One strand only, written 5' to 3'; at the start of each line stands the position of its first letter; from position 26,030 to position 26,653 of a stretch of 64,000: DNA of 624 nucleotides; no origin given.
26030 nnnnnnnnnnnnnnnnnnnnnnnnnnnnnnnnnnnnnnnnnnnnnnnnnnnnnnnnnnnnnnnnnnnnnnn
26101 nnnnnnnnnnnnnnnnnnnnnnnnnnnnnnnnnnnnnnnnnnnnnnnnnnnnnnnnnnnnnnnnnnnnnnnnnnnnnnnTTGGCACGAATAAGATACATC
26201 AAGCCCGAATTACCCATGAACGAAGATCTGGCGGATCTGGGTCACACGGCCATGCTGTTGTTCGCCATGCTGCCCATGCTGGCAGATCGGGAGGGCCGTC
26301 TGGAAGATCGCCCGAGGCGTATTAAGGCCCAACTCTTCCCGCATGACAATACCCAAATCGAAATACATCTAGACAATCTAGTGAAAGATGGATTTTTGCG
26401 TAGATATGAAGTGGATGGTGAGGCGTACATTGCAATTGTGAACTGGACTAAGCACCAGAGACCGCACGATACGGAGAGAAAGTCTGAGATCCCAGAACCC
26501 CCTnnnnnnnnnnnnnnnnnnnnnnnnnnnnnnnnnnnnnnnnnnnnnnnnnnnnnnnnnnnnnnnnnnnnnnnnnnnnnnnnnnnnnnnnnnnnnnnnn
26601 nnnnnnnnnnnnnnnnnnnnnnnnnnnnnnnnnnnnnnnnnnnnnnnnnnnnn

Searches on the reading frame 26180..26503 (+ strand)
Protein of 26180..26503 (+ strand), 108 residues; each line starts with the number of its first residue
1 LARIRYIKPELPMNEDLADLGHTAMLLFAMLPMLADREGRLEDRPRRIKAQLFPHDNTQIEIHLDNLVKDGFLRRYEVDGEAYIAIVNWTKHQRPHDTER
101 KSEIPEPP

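Call 17: search_dna_similar(query=window:26180-26503:+, collection=phages, mode=protein, max_rows=40)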
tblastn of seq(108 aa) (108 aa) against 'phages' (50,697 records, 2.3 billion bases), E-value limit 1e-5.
Records with a match: 110; places in all: 110; records where one place covers at least 80% of the query: 107.
Best place of each record, by identity: <60% 110.
By first word of the organism name: Ralstonia 23; Pseudomonas 21; Vibrio 16; Streptomyces 8; Bordetella 7; Acinetobacter 5; Escherichia 4; Propionibacterium 4; Klebsiella 3; Mycobacterium 3; and 10 more.
By host as written in the record: - 12; Vibrio crassostreae 10; Streptomyces venezuelae ATCC 10712 8; Bordetella avium 7; Pseudomonas aeruginosa PA14 5; Ralstonia solanacearum 5; Escherichia coli 4; Ralstonia pseudosolanacearum I-15 (MT014) 4; and 32 more.
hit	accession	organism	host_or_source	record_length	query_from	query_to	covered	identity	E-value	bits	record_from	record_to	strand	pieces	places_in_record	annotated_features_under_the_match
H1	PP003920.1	Pseudomonas phage vB_Pae_U8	Pseudomonas aeruginosa ST773 ...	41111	1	106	98%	58.5%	2e-26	107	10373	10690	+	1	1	replication initiation protein | hypothetical protein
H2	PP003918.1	Pseudomonas phage vB_Pae_U6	Pseudomonas aeruginosa ST773 ...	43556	1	106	98%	58.5%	2e-26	107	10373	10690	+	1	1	hypothetical protein (x2)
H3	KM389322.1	Pseudomonas phage F_ET2439sp/ET602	-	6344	1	105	97%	56.2%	5e-24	100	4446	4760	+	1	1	record has no annotation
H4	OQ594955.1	Pseudomonas phage vB_Pae_LESphi2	Pseudomonas aeruginosa LESB58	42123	1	107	99%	54.6%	7e-24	100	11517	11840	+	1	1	replication initiation protein | hypothetical protein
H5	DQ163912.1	Pseudomonas phage F10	-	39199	1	107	99%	54.6%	8e-24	99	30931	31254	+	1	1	record has no annotation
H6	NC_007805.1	Pseudomonas phage F10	Pseudomonas aeruginosa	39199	1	107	99%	54.6%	8e-24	99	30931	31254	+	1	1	replication initiation protein | hypothetical protein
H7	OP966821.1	Pseudomonas phage Fyn8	Pseudomonas aeruginosa PAO1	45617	1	108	100%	53.7%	1e-20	90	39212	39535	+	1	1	hypothetical protein | antirepressor protein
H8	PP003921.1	Pseudomonas phage vB_Pae_U9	Pseudomonas aeruginosa ST773 ...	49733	1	108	100%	53.7%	2e-20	90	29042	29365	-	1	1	hypothetical protein | anti-repressor Ant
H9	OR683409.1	Pseudomonas phage Shamal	Pseudomonas aeruginosa F002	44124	1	108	100%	53.7%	2e-20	90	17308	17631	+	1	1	hypothetical protein (x2)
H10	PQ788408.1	Pseudomonas phage VB_EV13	Pseudomonas aeruginosa Tclvp1-3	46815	1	108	100%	53.7%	2e-20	90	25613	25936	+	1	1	hypothetical protein (x2)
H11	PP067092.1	Pseudomonas phage PAShipCat1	Pseudomonas aeruginosa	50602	1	108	100%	53.7%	2e-20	90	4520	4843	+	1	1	hypothetical protein | anti-repressor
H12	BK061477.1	Pseudomonas phage vB_PaeS-D14C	Pseudomonas aeruginosa strain 1-13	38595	1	105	97%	55.2%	2e-23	98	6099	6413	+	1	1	putative replication protein | HNH endonuclease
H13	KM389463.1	Pseudomonas phage JBD94b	-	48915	1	105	97%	55.2%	2e-23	98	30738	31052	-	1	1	record has no annotation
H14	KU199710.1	Pseudomonas phage JBD44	Pseudomonas aeruginosa PA14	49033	1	105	97%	55.2%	2e-23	98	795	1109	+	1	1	hypothetical protein (x2)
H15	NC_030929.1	Pseudomonas phage JBD44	Pseudomonas aeruginosa PA14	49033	1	105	97%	55.2%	2e-23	98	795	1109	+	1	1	replication initiation protein | HNH endonuclease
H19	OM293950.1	Bordetella phage vB_BaM-IFTN1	Bordetella avium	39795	1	107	99%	53.3%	5e-25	102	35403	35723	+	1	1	replication protein | hypothetical protein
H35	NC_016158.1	Escherichia phage HK639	Escherichia coli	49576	1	107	99%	48.6%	1e-19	88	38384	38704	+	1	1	hypothetical protein (x2)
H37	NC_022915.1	Ralstonia phage RSK1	Ralstonia solanacearum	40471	1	107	99%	47.7%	4e-20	89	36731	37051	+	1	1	replication initiation protein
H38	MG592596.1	Vibrio phage 1.232.O._10N.261.51.E11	Vibrio tasmaniensis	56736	1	105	97%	47.7%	6e-14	71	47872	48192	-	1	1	hypothetical protein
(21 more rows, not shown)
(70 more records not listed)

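Call 18: get_annotated_region(hit=H6, flank=2000)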
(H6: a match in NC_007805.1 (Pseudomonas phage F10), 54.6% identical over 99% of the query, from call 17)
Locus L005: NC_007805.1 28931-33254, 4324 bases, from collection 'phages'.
description: Pseudomonas phage F10, complete genome.
organism: Pseudomonas phage F10 (NCBI taxid 347324)
taxonomy: Viruses; Duplodnaviria; Heunggongvirae; Uroviricota; Caudoviricetes
host: Pseudomonas aeruginosa; source: -; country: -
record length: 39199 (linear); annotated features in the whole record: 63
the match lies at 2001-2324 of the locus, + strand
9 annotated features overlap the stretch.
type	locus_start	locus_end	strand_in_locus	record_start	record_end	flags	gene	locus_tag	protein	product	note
CDS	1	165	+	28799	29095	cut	-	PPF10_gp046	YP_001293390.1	hypothetical protein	-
CDS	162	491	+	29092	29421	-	-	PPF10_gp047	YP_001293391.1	hypothetical protein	-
CDS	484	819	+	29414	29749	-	-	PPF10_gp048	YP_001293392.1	hypothetical protein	-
CDS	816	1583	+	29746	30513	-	-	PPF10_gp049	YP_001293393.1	anti-repressor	-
CDS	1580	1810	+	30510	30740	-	-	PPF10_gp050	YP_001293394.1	transcriptional regulator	-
CDS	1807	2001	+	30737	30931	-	-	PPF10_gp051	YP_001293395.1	hypothetical protein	-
CDS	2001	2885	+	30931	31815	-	-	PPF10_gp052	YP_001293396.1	replication initiation protein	-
CDS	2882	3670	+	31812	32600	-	-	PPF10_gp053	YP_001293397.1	DnaC-like helicase loader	-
CDS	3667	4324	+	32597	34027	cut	-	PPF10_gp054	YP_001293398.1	DnaB-like replicative helicase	-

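Call 19: get_annotated_region(hit=H15, flank=2000)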
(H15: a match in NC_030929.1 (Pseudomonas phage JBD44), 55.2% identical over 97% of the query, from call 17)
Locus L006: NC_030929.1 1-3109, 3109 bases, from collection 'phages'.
description: Pseudomonas phage JBD44, complete genome.
organism: Pseudomonas phage JBD44 (NCBI taxid 1777052)
taxonomy: Viruses; Duplodnaviria; Heunggongvirae; Uroviricota; Caudoviricetes
host: Pseudomonas aeruginosa PA14; source: -; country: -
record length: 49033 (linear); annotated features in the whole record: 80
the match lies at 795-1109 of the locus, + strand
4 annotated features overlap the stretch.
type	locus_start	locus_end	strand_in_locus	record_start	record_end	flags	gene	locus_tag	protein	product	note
CDS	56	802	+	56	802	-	-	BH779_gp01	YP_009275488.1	HNH endonuclease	gp1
CDS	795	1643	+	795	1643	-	-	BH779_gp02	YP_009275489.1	replication initiation protein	gp2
CDS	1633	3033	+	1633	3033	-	-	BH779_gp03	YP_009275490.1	DnaB-like replicative helicase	gp3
CDS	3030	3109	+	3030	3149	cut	-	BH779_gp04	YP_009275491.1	hypothetical protein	gp4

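Call 20: get_annotated_region(hit=H19, flank=2000)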
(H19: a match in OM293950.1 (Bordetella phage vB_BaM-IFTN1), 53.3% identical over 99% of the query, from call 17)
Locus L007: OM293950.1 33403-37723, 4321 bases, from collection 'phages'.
description: Bordetella phage vB_BaM-IFTN1, complete genome.
organism: Bordetella phage vB_BaM-IFTN1 (NCBI taxid 2928717)
taxonomy: Viruses; Duplodnaviria; Heunggongvirae; Uroviricota; Caudoviricetes
host: Bordetella avium; source: drinking water, chicken, hobby farm; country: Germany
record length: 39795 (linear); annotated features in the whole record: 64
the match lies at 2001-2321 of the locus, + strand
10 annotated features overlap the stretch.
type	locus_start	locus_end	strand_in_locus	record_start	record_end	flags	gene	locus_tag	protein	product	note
CDS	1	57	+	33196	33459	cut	-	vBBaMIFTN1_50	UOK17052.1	Cro/CI family transcriptional regulator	-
CDS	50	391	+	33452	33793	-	-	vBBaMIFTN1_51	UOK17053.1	hypothetical protein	-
CDS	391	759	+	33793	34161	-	-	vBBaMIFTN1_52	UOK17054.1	hypothetical protein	-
CDS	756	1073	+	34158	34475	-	-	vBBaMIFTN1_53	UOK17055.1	transcriptional regulator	-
CDS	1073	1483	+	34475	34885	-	-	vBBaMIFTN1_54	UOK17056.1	recombination protein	recombination (NinB)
CDS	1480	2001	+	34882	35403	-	-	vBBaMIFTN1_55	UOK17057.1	hypothetical protein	-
CDS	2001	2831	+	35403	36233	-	-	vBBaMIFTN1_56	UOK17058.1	replication protein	-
CDS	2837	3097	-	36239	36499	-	-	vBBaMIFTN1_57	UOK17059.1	hypothetical protein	-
CDS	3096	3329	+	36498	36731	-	-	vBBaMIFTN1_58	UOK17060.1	hypothetical protein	-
CDS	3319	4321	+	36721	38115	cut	-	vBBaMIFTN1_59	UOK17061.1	replicative DNA helicase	replicative DNA helicase (DnaB)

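Call 21: get_annotated_region(hit=H35, flank=2000)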
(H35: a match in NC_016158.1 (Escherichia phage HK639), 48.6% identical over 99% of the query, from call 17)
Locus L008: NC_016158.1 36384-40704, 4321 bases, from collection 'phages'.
description: Escherichia phage HK639, complete genome.
organism: Escherichia phage HK639 (NCBI taxid 906669)
taxonomy: Viruses; Duplodnaviria; Heunggongvirae; Uroviricota; Caudoviricetes
host: Escherichia coli; source: -; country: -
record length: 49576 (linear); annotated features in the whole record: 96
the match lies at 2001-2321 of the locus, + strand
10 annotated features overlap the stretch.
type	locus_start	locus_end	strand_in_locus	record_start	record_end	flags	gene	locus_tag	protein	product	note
CDS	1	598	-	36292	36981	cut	-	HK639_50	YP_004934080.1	CI-like repressor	-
regulatory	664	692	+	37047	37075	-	-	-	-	promoter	putative pR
CDS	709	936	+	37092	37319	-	-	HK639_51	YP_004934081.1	transcriptional repressor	-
CDS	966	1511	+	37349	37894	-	-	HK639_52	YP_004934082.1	CII-like transcriptional activator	-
misc_feature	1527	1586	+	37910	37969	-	-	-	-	-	M3-like RNA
CDS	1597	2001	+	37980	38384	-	-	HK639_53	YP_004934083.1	hypothetical protein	-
CDS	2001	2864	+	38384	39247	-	-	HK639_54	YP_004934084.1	hypothetical protein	-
CDS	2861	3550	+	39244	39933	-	-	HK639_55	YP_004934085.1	P-like helicase loader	-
CDS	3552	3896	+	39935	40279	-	-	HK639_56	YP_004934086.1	Ren-like exclusion protein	-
CDS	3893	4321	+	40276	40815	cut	-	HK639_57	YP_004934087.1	eae-like protein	-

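Call 22: get_annotated_region(hit=H37, flank=2000)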
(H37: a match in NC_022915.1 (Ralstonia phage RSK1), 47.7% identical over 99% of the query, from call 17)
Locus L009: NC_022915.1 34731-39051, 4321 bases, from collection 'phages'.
description: Ralstonia phage RSK1 DNA, complete genome.
organism: Ralstonia phage RSK1 (NCBI taxid 1417599)
taxonomy: Viruses; Duplodnaviria; Heunggongvirae; Uroviricota; Caudoviricetes; Firingavirus; Firingavirus RSK1
host: Ralstonia solanacearum; source: -; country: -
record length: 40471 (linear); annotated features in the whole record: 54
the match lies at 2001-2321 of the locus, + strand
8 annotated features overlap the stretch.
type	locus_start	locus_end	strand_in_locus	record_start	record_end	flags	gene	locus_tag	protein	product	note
CDS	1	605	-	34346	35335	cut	-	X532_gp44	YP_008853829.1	single strand annealing protein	ORF44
CDS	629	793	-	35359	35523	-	-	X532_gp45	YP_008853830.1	hypothetical protein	ORF45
CDS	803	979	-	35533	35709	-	-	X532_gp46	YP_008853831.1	hypothetical protein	ORF46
CDS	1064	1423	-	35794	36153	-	-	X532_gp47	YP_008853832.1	transcriptional repressor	ORF47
CDS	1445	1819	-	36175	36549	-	-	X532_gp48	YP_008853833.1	putative predicted protein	ORF48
CDS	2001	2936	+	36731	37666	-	-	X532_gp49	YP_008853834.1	replication initiation protein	ORF49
CDS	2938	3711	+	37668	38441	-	-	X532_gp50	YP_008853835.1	hypothetical protein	ORF50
CDS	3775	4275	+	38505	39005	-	-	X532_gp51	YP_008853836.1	putative endodeoxyribonuclease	ORF51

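Call 23: get_annotated_region(hit=H38, flank=2000)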
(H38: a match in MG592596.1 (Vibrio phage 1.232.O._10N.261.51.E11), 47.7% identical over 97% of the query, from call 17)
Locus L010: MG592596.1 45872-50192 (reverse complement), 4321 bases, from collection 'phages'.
description: Vibrio phage 1.232.O._10N.261.51.E11, partial genome.
organism: Vibrio phage 1.232.O._10N.261.51.E11 (NCBI taxid 1881454)
taxonomy: Viruses; Duplodnaviria; Heunggongvirae; Uroviricota; Caudoviricetes
host: Vibrio tasmaniensis; source: iron chloride precipitation of 0.2um-filtered seawater, resuspended in oxalate solution; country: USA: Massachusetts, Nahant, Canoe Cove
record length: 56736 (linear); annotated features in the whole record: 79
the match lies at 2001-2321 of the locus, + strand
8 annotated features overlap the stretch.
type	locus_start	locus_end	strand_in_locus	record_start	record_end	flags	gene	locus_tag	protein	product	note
CDS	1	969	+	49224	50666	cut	-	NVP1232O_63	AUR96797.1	PEP-utilizing enzyme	NVP1232O_63; InterPro:IPR008279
CDS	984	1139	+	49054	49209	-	-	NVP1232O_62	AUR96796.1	TMhelix containing protein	NVP1232O_62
CDS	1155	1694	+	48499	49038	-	-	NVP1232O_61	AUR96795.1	hypothetical protein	NVP1232O_61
CDS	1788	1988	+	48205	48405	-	-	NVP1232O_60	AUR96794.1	hypothetical protein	NVP1232O_60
CDS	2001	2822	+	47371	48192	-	-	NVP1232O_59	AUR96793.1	hypothetical protein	NVP1232O_59; aclame_best_match:protein:proph:170760; tara_best_match:OM-RGC.v1.012962979; ...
CDS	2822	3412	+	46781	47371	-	-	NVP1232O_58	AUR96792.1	hypothetical protein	NVP1232O_58; aclame_best_match:protein:vir:108321; tara_best_match:OM-RGC.v1.018008306; cvp_best_match:RF_PEP_422937509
CDS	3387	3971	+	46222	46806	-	-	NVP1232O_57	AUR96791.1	restriction endonuclease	NVP1232O_57; InterPro:IPR011578; restriction endonuclease, FokI, C-terminal/endonuclease I, core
CDS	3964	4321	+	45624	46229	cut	-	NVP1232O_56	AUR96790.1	coil containing protein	NVP1232O_56; cvp_best_match:RF_PEP_460042925; pfam:PF07105|egg:ENOG410YFMR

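Call 30: find_related_loci(query=A2, collection=viral_contigs, flank=2500)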
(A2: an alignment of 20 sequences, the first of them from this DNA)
Query A2 (99 aa) in viral_contigs; peptide patterns used: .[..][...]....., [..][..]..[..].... (x = any residue, [..] = any of these).
600 stretches matched a pattern (row limit reached: there are more); 479 encode a relative of the query (tblastn E <= 1e-3); the best 80 are kept; 80 distinct loci.
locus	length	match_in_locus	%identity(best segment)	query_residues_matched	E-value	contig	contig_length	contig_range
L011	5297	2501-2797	61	1-99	6e-34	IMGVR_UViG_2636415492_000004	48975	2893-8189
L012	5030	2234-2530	61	1-99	4e-34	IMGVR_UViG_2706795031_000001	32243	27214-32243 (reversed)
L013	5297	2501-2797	57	1-99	7e-33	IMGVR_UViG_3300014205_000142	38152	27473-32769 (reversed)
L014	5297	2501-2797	56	1-99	4e-32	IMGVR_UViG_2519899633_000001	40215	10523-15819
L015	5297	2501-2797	56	1-99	9e-32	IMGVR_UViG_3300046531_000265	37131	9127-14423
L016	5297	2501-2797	57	1-99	6e-32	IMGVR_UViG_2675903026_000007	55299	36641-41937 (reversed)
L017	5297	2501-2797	56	1-99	1e-31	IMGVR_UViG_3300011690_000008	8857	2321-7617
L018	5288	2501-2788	58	1-96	1e-31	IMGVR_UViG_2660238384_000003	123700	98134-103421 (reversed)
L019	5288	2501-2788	58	1-96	2e-31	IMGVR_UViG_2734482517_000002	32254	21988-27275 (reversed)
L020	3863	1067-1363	58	1-99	2e-31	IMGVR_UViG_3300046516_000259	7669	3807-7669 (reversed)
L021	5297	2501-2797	57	1-99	1e-31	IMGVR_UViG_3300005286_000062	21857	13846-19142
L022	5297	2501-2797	58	1-99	2e-31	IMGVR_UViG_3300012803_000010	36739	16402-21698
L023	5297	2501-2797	58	1-99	2e-31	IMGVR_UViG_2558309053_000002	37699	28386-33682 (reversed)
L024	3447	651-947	58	1-99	4e-31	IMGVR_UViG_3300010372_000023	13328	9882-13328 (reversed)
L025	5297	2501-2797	58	1-99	3e-31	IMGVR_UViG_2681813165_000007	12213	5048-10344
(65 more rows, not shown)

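Call 31: find_related_loci(query=A2, collection=genome_contigs, flank=2500)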
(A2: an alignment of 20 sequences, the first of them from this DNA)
Query A2 (99 aa) in genome_contigs; peptide patterns used: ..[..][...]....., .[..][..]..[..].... (x = any residue, [..] = any of these).
598 stretches matched a pattern (row limit reached: there are more); 306 encode a relative of the query (tblastn E <= 1e-3); the best 80 are kept; 80 distinct loci.
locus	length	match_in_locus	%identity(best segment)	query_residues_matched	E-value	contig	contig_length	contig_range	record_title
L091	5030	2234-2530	61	1-99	4e-34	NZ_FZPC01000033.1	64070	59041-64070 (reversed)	Pseudomonas delhiensis strain RLD-1, whole genome shotgun sequence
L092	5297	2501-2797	60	1-99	1e-33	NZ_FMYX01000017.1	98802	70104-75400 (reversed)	Pseudomonas guariconensis strain LMG 27394, whole genome shotgun sequence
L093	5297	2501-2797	59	1-99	1e-33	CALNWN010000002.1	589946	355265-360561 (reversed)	MAG: uncultured Paraburkholderia sp. isolate Vsou symbiont genome assembly, contig: contig2, whole genome shotgun sequen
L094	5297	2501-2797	58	1-99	1e-31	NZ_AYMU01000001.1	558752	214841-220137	Pseudomonas sp. PH1b Contig1, whole genome shotgun sequence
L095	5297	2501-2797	53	1-99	3e-31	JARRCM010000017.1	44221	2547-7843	MAG: Thermosediminibacterales bacterium isolate DJKA113_NP-J24_bin.19 scaffold_208, whole genome shotgun sequence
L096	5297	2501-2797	58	1-99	1e-30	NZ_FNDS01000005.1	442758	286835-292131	Pseudomonas panipatensis strain CCM 7469, whole genome shotgun sequence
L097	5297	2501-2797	52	1-99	5e-31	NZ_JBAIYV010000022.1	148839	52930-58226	Desulfotomaculum sp. 1211_IL3151 NODE_9_length_148839_cov_21.663887, whole genome shotgun sequence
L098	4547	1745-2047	56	1-99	1e-30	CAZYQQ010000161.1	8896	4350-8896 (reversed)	MAG TPA_asm: uncultured Planctomycetaceae bacterium isolate SRP344714_co2_80 genome assembly, contig: NODE_20807_length_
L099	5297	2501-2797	54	1-99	3e-30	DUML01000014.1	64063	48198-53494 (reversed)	MAG TPA_asm: Peptococcaceae bacterium isolate AS04akNAM_59 8639_AS04, whole genome shotgun sequence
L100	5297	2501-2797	55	1-99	3e-30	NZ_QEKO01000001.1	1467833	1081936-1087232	Pusillimonas noertemannii strain DSM 10065 Ga0215686_101, whole genome shotgun sequence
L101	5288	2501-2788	54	1-96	2e-30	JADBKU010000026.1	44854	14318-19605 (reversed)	MAG: bacterium isolate Bu91 bin.91_contig26, whole genome shotgun sequence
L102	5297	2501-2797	56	1-99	2e-30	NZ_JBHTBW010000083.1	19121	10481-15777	Laceyella putida strain CCUG 54950 GCM70025280_34, whole genome shotgun sequence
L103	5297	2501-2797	57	1-99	3e-30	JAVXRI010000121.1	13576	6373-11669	MAG: Pseudomonas sp. isolate CGS6M3-bin69 NODE_121_length_13576_cov_51.660642, whole genome shotgun sequence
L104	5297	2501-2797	58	1-99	1e-29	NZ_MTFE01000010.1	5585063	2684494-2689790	Cnuella takakiae strain RG1-1 Scaffold1, whole genome shotgun sequence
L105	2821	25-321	55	1-99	1e-29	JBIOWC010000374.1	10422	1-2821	MAG: Blastocatellia bacterium isolate MAG092 k127_2669603, whole genome shotgun sequence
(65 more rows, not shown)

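Call 67: search_solved_structures(query=A2, max_evalue=10)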
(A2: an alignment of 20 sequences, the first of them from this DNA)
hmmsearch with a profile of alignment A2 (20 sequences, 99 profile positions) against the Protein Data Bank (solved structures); distinct sequences matched with E-value up to 10: 3.
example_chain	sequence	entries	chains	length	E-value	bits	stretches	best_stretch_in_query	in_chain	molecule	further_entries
7p8s_A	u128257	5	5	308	0.031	17.4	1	50-97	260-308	Leucotoxin LukEv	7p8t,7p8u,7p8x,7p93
7sq4_A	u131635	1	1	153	0.034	17.3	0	31-70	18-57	Designed trefoil knot protein, variant 2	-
1mey_C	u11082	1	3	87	0.41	13.8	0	80-99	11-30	CONSENSUS ZINC FINGER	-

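Call 78: find_related_loci(query=A4, collection=metagenome_contigs, flank=1500)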
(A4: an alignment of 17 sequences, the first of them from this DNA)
Query A4 (99 aa) in metagenome_contigs; peptide patterns used: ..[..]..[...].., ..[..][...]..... (x = any residue, [..] = any of these).
600 stretches matched a pattern (row limit reached: there are more); 487 encode a relative of the query (tblastn E <= 1e-3); the best 80 are kept; 80 distinct loci.
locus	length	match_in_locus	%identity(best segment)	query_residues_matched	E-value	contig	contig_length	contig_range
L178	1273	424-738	56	1-99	9e-36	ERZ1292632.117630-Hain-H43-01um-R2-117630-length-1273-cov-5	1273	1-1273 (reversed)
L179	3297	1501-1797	61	1-99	4e-34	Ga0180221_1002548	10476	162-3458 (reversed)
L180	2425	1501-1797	60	1-99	4e-34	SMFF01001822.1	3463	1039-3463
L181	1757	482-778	58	1-99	2e-32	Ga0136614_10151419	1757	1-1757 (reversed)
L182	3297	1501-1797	58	1-99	2e-32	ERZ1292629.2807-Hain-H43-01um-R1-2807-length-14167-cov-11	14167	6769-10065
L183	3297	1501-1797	56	1-99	5e-32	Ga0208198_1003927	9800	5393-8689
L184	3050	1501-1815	54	1-99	6e-32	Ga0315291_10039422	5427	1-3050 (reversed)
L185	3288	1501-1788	57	1-96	7e-32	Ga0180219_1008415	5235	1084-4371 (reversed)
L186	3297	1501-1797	55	1-99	8e-32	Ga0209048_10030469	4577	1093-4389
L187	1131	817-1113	55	1-99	3e-32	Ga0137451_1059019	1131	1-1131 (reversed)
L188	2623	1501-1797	57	1-99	2e-31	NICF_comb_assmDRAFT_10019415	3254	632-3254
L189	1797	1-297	56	1-99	3e-31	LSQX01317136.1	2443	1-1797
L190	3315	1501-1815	51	1-99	3e-31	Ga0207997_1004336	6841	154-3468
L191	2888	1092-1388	56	1-99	3e-31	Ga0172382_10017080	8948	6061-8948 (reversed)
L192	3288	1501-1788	59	1-96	2e-31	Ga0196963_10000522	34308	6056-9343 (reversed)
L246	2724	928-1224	49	1-99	3e-28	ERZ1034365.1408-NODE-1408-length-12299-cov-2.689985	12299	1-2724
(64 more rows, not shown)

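Call 79: find_related_loci(query=A4, collection=viral_contigs, flank=1500)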
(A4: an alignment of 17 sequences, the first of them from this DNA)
Query A4 (99 aa) in viral_contigs; peptide patterns used: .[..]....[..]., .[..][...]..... (x = any residue, [..] = any of these).
600 stretches matched a pattern (row limit reached: there are more); 560 encode a relative of the query (tblastn E <= 1e-3); the best 80 are kept; 80 distinct loci.
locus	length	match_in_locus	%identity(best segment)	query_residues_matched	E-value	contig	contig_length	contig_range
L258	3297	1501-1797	61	1-99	4e-34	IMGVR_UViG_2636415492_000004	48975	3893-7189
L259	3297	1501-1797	61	1-99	3e-34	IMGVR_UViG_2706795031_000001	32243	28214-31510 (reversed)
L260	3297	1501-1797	61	1-99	5e-34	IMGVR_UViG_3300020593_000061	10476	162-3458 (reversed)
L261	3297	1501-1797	56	1-99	3e-32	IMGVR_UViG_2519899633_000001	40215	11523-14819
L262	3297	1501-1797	57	1-99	3e-32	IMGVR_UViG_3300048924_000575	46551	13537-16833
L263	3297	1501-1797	56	1-99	6e-32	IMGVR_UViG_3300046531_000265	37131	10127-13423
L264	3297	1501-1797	57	1-99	4e-32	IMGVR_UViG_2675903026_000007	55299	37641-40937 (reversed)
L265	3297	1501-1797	56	1-99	9e-32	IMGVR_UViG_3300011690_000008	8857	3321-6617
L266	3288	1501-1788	58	1-96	1e-31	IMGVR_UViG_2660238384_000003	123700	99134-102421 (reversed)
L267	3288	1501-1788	58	1-96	1e-31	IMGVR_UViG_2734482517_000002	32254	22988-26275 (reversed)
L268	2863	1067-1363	58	1-99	2e-31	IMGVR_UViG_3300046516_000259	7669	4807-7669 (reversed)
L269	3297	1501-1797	57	1-99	8e-32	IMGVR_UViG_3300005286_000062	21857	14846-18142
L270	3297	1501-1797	58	1-99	1e-31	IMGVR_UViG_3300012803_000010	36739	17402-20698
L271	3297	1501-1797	58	1-99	2e-31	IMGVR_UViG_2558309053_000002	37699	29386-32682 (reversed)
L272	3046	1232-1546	54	1-99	2e-31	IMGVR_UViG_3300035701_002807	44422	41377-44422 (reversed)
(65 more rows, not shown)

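Call 93: search_protein_representatives(alignment_id=A2)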
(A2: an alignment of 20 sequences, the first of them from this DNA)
Query: 20 sequences, 99 profile positions. Proteins with E-value up to 0.001 (for the whole library): 33025; up to 1e-10: 21609; up to 1e-30: 5453. The best 150 are listed.
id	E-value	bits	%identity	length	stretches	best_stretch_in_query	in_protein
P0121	1.5e-45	169.2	-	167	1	1-99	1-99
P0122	2.9e-45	168.3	-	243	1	1-99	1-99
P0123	4.6e-45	167.7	-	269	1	1-99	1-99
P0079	7.4e-45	167.0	-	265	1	1-99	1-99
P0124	1.1e-44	166.4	-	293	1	1-99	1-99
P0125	1.2e-44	166.4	-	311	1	1-99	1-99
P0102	1.5e-44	166.0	-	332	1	1-99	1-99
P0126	1.6e-44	165.9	-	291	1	1-99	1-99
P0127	2.8e-44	165.2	-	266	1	1-99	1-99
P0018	3.2e-44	165.0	-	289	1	2-99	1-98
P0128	3.2e-44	165.0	-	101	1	1-99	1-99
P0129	3.3e-44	164.9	-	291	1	1-99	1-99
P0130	5.9e-44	164.1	-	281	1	1-99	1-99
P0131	6.9e-44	163.9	-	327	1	1-99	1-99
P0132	7.8e-44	163.7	-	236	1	1-99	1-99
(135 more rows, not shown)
